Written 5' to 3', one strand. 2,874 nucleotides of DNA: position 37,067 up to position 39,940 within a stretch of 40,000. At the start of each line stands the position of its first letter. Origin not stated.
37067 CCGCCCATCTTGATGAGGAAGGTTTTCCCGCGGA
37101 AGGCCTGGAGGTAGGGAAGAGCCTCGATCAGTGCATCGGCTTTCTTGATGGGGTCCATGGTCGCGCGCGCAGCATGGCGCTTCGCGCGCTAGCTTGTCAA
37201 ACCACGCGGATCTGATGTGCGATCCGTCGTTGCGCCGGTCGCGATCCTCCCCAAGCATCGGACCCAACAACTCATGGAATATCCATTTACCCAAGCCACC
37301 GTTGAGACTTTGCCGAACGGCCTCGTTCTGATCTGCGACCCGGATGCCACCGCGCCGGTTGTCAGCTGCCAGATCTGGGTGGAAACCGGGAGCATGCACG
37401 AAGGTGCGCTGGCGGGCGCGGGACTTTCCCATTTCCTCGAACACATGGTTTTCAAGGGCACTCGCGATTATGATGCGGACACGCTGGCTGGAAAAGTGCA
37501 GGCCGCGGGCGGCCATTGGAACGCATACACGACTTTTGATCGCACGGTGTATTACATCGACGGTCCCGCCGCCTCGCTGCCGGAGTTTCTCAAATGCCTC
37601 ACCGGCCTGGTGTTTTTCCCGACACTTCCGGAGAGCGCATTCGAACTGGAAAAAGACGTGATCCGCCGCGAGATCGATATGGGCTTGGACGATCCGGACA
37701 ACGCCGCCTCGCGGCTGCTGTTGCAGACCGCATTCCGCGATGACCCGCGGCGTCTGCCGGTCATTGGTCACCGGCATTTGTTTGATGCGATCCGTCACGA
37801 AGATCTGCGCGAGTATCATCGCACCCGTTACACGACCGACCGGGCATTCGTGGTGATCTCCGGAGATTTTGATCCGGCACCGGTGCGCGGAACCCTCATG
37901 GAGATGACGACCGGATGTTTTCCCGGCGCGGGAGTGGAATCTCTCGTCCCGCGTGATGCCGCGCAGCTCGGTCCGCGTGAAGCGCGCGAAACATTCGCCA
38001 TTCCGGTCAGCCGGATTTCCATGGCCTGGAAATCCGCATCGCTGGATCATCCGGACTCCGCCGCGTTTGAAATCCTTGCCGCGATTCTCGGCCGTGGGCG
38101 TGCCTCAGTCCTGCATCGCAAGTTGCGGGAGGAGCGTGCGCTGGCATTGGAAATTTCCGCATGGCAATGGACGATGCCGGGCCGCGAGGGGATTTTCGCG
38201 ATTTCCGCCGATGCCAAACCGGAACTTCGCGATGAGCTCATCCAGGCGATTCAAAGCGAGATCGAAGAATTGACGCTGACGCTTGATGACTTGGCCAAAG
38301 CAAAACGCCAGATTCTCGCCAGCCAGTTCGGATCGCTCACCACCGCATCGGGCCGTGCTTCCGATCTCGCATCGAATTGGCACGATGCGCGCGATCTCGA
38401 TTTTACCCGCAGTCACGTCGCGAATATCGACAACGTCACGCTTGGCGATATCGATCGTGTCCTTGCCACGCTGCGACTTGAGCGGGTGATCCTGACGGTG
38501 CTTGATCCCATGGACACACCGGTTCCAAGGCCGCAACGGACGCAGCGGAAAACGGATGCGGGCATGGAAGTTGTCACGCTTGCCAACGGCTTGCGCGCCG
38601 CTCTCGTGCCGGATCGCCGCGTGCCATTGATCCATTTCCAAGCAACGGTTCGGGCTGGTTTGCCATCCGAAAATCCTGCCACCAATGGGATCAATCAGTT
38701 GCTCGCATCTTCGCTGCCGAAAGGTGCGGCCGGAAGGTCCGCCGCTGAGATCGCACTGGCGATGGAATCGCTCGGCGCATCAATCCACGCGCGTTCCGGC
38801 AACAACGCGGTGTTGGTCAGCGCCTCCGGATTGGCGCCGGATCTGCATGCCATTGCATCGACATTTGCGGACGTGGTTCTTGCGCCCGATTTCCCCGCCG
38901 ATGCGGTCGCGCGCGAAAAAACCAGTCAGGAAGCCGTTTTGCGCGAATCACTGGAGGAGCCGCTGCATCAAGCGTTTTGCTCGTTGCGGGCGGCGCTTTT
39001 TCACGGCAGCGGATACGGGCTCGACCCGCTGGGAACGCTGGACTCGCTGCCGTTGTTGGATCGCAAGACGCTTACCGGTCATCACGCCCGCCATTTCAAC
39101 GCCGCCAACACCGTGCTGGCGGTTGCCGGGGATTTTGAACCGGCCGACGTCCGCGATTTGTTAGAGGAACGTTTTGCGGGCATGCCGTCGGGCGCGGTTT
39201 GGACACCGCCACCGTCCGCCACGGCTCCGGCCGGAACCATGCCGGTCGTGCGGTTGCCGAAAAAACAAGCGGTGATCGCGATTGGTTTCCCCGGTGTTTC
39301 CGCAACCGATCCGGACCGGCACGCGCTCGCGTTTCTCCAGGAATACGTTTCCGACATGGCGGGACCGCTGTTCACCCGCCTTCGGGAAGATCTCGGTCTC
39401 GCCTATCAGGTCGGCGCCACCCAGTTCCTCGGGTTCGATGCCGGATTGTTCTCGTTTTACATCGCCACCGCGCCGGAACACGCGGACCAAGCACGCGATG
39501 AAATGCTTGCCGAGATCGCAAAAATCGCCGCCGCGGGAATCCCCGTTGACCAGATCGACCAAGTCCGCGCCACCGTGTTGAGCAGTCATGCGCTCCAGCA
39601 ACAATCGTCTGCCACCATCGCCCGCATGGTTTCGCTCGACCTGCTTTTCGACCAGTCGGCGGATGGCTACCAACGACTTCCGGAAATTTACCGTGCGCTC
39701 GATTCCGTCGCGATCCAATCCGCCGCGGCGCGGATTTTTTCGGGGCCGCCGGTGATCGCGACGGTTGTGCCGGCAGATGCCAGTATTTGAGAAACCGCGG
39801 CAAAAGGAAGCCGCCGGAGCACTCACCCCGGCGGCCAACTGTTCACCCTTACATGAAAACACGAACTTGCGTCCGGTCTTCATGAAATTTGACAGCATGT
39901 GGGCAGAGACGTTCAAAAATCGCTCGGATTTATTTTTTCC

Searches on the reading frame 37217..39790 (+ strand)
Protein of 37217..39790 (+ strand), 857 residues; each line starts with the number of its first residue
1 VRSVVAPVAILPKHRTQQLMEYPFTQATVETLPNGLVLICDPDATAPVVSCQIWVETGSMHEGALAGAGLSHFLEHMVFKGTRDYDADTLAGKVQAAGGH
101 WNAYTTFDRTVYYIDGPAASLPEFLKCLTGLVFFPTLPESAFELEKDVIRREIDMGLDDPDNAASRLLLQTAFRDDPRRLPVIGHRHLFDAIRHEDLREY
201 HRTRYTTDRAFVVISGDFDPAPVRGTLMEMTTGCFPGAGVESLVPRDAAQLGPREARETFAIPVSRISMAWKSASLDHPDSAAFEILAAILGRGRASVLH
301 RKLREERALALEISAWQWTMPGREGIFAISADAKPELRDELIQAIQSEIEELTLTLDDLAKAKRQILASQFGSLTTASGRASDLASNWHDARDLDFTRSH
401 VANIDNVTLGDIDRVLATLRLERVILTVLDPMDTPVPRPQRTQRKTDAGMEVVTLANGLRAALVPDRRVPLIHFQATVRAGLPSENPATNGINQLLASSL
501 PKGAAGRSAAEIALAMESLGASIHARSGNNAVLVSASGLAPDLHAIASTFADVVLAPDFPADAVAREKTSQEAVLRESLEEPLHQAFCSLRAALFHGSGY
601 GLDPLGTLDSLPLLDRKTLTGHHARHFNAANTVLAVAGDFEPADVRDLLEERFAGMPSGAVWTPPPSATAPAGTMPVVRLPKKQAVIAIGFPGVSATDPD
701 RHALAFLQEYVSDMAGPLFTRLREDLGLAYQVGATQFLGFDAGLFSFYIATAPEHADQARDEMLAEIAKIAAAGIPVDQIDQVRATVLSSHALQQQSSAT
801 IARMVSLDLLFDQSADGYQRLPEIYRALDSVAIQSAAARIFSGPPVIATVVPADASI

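Call 62: search_protein_families(library=pfam, proteins=[window:37217-39790:+], max_evalue=0.00001)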
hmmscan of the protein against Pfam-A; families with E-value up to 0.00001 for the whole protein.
window:37217-39790:+ (857 aa): 2 families
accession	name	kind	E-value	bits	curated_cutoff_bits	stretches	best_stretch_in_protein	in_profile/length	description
PF05193.26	Peptidase_M16_C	-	9.4e-59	198.8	23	2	615-785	3-179/181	Peptidase M16 inactive domain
PF00675.25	Peptidase_M16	-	1.3e-37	129.5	22.3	2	43-183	7-146/149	Insulinase (Peptidase family M16)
